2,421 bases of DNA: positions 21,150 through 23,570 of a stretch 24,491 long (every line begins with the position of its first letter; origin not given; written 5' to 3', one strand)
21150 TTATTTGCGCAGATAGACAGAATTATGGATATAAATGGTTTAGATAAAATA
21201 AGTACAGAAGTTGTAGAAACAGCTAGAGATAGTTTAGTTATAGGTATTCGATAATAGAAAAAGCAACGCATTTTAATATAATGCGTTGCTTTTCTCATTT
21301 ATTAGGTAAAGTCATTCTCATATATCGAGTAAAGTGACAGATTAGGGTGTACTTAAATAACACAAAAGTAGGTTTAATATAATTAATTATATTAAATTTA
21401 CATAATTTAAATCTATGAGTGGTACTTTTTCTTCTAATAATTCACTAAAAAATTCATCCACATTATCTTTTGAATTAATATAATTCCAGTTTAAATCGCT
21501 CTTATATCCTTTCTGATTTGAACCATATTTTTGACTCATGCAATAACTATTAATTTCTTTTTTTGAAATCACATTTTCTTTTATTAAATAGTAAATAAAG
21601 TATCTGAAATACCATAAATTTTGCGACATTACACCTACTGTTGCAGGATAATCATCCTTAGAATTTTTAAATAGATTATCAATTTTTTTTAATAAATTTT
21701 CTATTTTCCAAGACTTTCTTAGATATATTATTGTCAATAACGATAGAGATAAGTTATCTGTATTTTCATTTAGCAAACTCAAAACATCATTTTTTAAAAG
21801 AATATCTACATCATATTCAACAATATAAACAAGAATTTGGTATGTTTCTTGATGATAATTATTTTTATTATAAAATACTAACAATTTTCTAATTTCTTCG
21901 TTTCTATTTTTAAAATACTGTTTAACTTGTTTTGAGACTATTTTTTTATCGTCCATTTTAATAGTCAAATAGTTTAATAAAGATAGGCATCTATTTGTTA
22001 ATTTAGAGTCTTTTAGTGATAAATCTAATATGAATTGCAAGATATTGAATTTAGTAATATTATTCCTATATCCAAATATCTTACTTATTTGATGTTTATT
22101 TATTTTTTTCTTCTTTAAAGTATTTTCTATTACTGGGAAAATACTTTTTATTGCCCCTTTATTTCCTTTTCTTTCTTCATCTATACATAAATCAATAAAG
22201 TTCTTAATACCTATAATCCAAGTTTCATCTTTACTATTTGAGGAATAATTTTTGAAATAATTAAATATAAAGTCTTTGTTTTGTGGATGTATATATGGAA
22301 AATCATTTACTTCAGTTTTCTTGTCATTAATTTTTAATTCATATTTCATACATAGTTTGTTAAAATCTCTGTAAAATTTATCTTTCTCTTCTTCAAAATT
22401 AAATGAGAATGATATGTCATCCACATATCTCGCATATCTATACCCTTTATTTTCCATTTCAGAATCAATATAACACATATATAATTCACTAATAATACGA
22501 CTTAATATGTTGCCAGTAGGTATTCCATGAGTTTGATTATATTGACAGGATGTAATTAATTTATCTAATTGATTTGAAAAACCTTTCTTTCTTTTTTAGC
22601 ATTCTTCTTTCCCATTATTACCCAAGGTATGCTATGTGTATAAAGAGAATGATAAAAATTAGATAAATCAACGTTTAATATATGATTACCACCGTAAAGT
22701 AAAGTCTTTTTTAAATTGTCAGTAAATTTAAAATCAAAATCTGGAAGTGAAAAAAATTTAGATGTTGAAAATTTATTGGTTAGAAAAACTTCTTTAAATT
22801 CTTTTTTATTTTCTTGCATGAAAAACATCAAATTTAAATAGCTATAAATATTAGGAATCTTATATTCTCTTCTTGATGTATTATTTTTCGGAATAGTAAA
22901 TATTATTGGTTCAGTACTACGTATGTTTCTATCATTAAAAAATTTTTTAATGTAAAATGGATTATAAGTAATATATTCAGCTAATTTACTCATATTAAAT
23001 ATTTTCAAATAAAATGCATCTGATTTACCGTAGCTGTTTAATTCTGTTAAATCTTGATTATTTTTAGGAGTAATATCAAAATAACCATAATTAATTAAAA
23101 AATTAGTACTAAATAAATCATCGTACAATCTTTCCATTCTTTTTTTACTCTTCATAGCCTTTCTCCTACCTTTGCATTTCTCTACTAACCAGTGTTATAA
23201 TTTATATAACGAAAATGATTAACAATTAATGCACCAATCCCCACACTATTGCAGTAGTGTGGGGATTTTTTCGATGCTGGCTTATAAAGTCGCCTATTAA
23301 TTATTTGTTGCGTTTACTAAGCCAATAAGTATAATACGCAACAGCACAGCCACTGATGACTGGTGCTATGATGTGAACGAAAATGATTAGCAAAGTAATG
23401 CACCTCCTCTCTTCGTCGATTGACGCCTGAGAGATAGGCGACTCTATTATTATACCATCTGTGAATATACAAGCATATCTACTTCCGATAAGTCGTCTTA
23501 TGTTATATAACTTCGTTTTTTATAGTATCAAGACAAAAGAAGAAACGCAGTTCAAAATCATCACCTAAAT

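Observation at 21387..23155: Stand-alone Abi-type reverse transcriptase next to Tn552/sin res, frame-broken in an A6 run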

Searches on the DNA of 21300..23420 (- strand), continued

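Call 30: search_dna_similar(query=window:22540-23420:-, collection=plasmids, mode=near, max_rows=60, rows=spread)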
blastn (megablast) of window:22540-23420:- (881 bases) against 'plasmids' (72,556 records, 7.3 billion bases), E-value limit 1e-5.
Records with a match: 1175; places in all: 1635; records where one place covers at least 80% of the query: 70.
Best place of each record, by identity: >=99% 811; 95-99% 290; 90-95% 12; 80-90% 21; 60-80% 41.
By first word of the organism name: Staphylococcus 1175.
By predicted mobility (MOB-suite, as given by PLSDB): mobilizable 1075; non-mobilizable 96; conjugative 4.
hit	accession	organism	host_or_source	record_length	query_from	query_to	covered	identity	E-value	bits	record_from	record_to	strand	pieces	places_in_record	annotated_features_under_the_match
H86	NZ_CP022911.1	Staphylococcus aureus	Homo sapiens,nares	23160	1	881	100%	99.5%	0e+0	1609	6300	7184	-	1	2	RNA-directed DNA polymerase | type I toxin-antitoxin system Fst family toxin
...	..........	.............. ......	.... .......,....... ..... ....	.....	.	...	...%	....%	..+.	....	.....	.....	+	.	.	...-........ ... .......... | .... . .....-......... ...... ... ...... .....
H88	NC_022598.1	Staphylococcus aureus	-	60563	1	881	100%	99.3%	0e+0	1598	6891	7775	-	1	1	RNA-directed DNA polymerase | type I toxin-antitoxin system Fst family toxin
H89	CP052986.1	Staphylococcus epidermidis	Homo sapiens,nose; prosthetic joint ...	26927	2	881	100%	84.8%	0e+0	869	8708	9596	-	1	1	RNA-directed DNA polymerase | type I toxin-antitoxin system Fst family toxin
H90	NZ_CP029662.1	Staphylococcus aureus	-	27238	186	881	79%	100.0%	0e+0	1286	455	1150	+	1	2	hypothetical protein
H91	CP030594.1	Staphylococcus aureus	Homo sapiens,blood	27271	186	881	79%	100.0%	0e+0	1286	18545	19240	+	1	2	none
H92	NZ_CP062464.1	Staphylococcus aureus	Homo sapiens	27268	186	881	79%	100.0%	0e+0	1286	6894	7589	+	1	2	hypothetical protein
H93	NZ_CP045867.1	Staphylococcus aureus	environmental,environmental swab sponge ...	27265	186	881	79%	100.0%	0e+0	1286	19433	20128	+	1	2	hypothetical protein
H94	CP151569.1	Staphylococcus aureus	Homo sapiens,blood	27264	186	881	79%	100.0%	0e+0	1286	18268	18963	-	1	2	hypothetical protein | RNA-directed DNA polymerase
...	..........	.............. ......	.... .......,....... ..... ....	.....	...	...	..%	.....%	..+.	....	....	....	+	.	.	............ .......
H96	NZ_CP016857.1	Staphylococcus aureus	Homo sapiens,Purulent absess from ...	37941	1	250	28%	99.6%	1e-125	457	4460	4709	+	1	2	type I toxin-antitoxin system Fst family toxin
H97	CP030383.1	Staphylococcus aureus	Homo sapiens,nares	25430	1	250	28%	99.6%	1e-125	457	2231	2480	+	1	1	type I toxin-antitoxin system Fst family toxin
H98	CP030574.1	Staphylococcus aureus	Homo sapiens,nares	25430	1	250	28%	99.6%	1e-125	457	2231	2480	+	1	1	type I toxin-antitoxin system Fst family toxin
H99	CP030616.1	Staphylococcus aureus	Homo sapiens,blood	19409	1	250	28%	99.6%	1e-125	457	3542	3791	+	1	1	type I toxin-antitoxin system Fst family toxin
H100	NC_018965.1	Staphylococcus aureus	-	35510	1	250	28%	99.6%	1e-125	457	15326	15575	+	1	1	type I toxin-antitoxin system Fst family toxin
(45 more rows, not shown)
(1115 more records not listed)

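Call 40: get_annotated_region(hit=H89, flank=3000)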
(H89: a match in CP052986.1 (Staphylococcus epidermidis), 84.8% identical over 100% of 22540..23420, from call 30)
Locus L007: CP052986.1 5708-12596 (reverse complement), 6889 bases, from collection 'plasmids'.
description: Staphylococcus epidermidis strain HD04-1 plasmid pHD04-1_1, complete sequence
organism: Staphylococcus epidermidis (NCBI taxid 1282)
taxonomy: Bacteria; Bacillota; Bacilli; Bacillales; Staphylococcaceae; Staphylococcus; Staphylococcus epidermidis
host: -; source: Homo sapiens,nose; prosthetic joint infection; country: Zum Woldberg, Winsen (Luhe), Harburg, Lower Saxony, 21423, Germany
typing (MOB-suite, as given by PLSDB): mobilizable; replicon rep_cluster_2409,rep_cluster_910; relaxase MOBQ
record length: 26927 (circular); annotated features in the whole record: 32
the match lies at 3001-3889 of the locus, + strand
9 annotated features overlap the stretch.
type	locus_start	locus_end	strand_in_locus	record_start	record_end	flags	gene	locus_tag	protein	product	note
CDS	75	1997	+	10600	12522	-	-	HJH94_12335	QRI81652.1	MobA/MobL family protein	-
CDS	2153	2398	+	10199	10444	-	-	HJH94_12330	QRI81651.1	hypothetical protein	-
CDS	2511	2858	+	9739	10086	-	-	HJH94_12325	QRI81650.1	helix-turn-helix transcriptional regulator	-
CDS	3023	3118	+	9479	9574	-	-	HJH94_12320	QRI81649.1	type I toxin-antitoxin system Fst family toxin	-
CDS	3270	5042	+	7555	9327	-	-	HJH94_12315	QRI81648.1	RNA-directed DNA polymerase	-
CDS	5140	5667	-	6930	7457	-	-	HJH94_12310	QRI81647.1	GNAT family N-acetyltransferase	-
CDS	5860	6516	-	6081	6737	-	-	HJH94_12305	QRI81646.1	hypothetical protein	-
CDS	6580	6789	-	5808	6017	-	copZ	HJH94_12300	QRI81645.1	copper chaperone CopZ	-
CDS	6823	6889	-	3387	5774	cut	-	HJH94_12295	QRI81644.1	copper-translocating P-type ATPase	-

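Call 48: search_rna_families(sources=[L016, L018, L007], threshold=gathering)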
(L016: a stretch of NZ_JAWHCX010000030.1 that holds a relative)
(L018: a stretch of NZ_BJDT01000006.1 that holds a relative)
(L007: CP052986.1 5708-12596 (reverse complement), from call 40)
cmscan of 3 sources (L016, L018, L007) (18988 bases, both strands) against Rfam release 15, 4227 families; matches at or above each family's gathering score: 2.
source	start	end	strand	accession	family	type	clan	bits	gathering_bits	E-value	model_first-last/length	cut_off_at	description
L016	2797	2892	-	RF01797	fstAT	Gene; antitoxin;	-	90.6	72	1.5e-16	1-94/94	no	Fst antitoxin sRNA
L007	3066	3161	-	RF01797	fstAT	Gene; antitoxin;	-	90.6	72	1.5e-16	1-94/94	no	Fst antitoxin sRNA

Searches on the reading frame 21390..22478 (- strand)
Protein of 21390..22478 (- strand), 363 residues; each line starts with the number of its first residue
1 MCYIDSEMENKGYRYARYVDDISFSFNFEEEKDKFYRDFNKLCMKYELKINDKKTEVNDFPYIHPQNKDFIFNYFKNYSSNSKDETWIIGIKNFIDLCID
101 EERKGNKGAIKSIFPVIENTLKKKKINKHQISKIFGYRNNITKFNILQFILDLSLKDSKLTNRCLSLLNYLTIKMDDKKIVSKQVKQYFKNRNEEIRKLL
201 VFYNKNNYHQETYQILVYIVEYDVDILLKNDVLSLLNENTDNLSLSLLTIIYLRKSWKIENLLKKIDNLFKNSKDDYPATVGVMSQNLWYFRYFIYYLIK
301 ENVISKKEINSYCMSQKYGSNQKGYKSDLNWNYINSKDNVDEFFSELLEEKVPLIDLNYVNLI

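Call 44: find_encoding_contigs(protein=window:21390-22478:-, flank=3000, max_places=8)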
Protein window:21390-22478:- (363 aa): 22 contigs read that carry it; 8 places shown.
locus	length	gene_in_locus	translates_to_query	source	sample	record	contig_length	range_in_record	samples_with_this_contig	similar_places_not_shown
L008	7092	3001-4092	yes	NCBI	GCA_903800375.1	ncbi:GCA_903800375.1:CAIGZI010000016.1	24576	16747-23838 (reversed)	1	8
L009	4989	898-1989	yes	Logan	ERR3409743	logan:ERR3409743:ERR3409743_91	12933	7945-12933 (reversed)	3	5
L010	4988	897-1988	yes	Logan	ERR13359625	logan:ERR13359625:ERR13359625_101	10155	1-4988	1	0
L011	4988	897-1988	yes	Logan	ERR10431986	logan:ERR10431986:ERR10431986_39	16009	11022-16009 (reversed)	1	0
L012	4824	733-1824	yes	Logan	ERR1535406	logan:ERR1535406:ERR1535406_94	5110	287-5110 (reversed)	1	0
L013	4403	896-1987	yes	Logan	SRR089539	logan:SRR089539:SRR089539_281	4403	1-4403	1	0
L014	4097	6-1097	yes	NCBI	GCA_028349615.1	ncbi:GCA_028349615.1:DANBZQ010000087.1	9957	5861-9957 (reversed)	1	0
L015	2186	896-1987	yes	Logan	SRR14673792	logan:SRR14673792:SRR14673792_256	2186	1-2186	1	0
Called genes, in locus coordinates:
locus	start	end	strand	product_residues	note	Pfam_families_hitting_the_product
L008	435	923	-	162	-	-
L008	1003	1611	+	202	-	-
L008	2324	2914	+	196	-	-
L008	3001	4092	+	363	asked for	-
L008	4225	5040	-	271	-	PF13401:AAA_22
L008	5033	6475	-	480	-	PF00665:rve, PF09299:Mu-transpos_C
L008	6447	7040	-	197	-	PF00239:Resolvase, PF02796:HTH_7, PF08279:HTH_11 (weak), PF13384:HTH_23 (faint)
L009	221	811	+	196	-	-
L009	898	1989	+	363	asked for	-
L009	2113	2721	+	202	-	PF00239:Resolvase, PF02796:HTH_7, PF13384:HTH_23 (weak), PF13551:HTH_29 (faint)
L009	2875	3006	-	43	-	-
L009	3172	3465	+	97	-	PF09683:Lactococcin_972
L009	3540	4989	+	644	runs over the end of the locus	PF07242:DUF1430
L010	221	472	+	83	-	-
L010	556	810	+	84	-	-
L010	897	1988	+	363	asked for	-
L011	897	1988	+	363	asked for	-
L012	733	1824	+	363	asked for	-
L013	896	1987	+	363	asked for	-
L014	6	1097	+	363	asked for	-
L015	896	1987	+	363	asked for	-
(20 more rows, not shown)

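Call 56: search_protein_families(library=padloc, proteins=[window:21390-22478:-], max_evalue=0.001)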
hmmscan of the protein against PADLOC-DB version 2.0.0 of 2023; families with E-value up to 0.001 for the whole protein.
window:21390-22478:- (363 aa): 28 families (the best 25 are shown)
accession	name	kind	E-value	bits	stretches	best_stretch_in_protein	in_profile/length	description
PDLC02348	AbiK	-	4.8e-109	364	1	1-356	213-543/544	AbiK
PDLC03743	AbiK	-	1.9e-100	335.7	1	1-356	216-545/546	DRT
PDLC03770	RT_UG31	-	2.7e-20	71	1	2-322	189-445/456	DRT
PDLC03769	RT_UG30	-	3e-15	53.7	1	1-163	213-362/493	DRT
PDLC02178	Drt4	-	7.5e-13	46.3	1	2-296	223-480/506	-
PDLC03752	Drt4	-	1.3e-11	42.4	1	2-276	203-434/467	DRT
PDLC03784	Drt3b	-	3.5e-11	40.7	1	9-335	258-574/604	DRT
PDLC02180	Drt4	-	1.3e-10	38.8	1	3-109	216-325/532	-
PDLC03771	RT_UG32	-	4.4e-09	33.5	1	3-59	230-286/521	DRT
PDLC03748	Drt6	-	1.6e-08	31.9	1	1-114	195-306/511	DRT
PDLC03758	RT_UG20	-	6.9e-07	26.7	1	1-69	211-279/511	DRT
PDLC02952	RT_VI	-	1.4e-06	25.8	1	4-57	163-214/279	-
PDLC03783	Drt8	-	1.5e-06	25.8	1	1-244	202-438/493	DRT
PDLC03756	RT_UG19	-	4.4e-06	24.1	1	2-325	219-483/562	DRT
PDLC02956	RT_XIII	-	7.6e-06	23.2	1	9-57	299-347/469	-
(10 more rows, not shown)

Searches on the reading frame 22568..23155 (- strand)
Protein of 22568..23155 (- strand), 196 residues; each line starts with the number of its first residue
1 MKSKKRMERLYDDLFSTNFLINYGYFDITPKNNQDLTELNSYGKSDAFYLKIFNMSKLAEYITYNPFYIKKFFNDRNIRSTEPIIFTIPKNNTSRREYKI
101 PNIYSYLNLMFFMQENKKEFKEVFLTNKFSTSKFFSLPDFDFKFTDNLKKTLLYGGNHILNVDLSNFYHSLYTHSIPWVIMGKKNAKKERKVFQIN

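Call 38: list_cluster_members(proteins=[L001:4146-5915:+, window:22568-23155:-, window:21390-22478:-, L005:2468-3988:+])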
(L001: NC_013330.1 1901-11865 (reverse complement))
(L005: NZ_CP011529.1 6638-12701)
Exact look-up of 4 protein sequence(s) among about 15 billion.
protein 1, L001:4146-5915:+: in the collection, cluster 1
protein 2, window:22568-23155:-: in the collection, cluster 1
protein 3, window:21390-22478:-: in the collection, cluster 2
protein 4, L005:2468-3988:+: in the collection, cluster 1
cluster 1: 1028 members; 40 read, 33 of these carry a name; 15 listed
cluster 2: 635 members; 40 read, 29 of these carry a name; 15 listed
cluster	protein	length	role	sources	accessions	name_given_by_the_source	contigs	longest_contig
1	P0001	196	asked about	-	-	hypothetical protein P563_02744 [Staphylococcus aureus M1423] | hypothetical protein | AbiK n=27 Tax=Staphylococcus TaxID=1279 RepID=D2J5X9_STAAU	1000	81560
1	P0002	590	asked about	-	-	RNA-directed DNA polymerase [Staphylococcus aureus] | Reverse transcriptase domain-containing protein n=66 Tax=Staphylococcus aureus TaxID=1280 ...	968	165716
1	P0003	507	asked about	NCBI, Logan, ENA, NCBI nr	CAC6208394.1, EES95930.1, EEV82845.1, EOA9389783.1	RNA-directed DNA polymerase [Staphylococcus aureus]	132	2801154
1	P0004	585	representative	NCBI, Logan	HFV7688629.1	TPA: RNA-directed DNA polymerase [Staphylococcus aureus]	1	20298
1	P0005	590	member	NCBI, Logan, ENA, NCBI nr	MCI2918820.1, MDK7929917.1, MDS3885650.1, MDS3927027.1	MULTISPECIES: RNA-directed DNA polymerase [Staphylococcus] | RNA-directed DNA polymerase [Staphylococcus hominis]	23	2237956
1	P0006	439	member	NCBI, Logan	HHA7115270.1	TPA: RNA-directed DNA polymerase [Staphylococcus aureus]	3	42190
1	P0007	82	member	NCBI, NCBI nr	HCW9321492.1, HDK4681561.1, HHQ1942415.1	TPA: hypothetical protein ACSPAK_001664, partial [Staphylococcus aureus] | hypothetical protein [Staphylococcus aureus]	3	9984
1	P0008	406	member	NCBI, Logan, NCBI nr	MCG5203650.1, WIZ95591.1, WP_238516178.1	RNA-directed DNA polymerase [Staphylococcus aureus]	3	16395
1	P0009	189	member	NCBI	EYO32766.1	hypothetical protein W180_02792, partial [Staphylococcus aureus DAR3885]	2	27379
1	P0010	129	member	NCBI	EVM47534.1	hypothetical protein O927_02725, partial [Staphylococcus aureus M0922]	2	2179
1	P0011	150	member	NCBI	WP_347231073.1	RNA-directed DNA polymerase, partial [Staphylococcus aureus]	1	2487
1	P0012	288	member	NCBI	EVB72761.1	hypothetical protein O636_02782, partial [Staphylococcus aureus M0607]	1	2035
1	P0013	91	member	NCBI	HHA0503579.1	TPA: RNA-directed DNA polymerase [Staphylococcus aureus]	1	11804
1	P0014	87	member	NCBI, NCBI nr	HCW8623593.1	TPA: hypothetical protein OYJ75_002766, partial [Staphylococcus aureus] | hypothetical protein [Staphylococcus aureus]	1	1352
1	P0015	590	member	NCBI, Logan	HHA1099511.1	TPA: RNA-directed DNA polymerase [Staphylococcus aureus]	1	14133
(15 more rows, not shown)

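Call 56: search_protein_families(library=padloc, proteins=[window:22568-23155:-], max_evalue=0.001)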
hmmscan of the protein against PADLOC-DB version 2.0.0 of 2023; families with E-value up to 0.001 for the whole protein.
window:22568-23155:- (196 aa): 14 families
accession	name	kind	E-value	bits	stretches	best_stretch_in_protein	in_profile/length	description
PDLC02348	AbiK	-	1.6e-74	250.1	1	5-191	2-176/544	AbiK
PDLC03743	AbiK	-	5.2e-70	235.2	1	5-191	2-179/546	DRT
PDLC03748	Drt6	-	1.7e-28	97.8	1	51-191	19-158/511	DRT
PDLC02177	Drt4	-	6e-23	79.4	1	52-191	19-171/541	-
PDLC03769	RT_UG30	-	2e-21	74.1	1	51-191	21-171/493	DRT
PDLC02179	Drt4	-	1.4e-16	58.6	1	53-192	21-164/542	-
PDLC03752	Drt4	-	1.9e-15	55.1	1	20-191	13-165/467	DRT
PDLC02178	Drt4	-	2.9e-14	50.9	1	52-191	34-183/506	-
PDLC03751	RT_UG14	-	5.3e-12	43.3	1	157-193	159-194/493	DRT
PDLC03784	Drt3b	-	1.3e-11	42.1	1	157-193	171-206/604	DRT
PDLC03770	RT_UG31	-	2.4e-11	41.5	1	60-191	17-153/456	DRT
PDLC02180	Drt4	-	3.2e-10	37.5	1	75-191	54-177/532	-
PDLC03744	AbiP2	-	8.9e-10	36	1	151-191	153-191/489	DRT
PDLC02176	Drt3b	-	2.7e-05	21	1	158-191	183-216/651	-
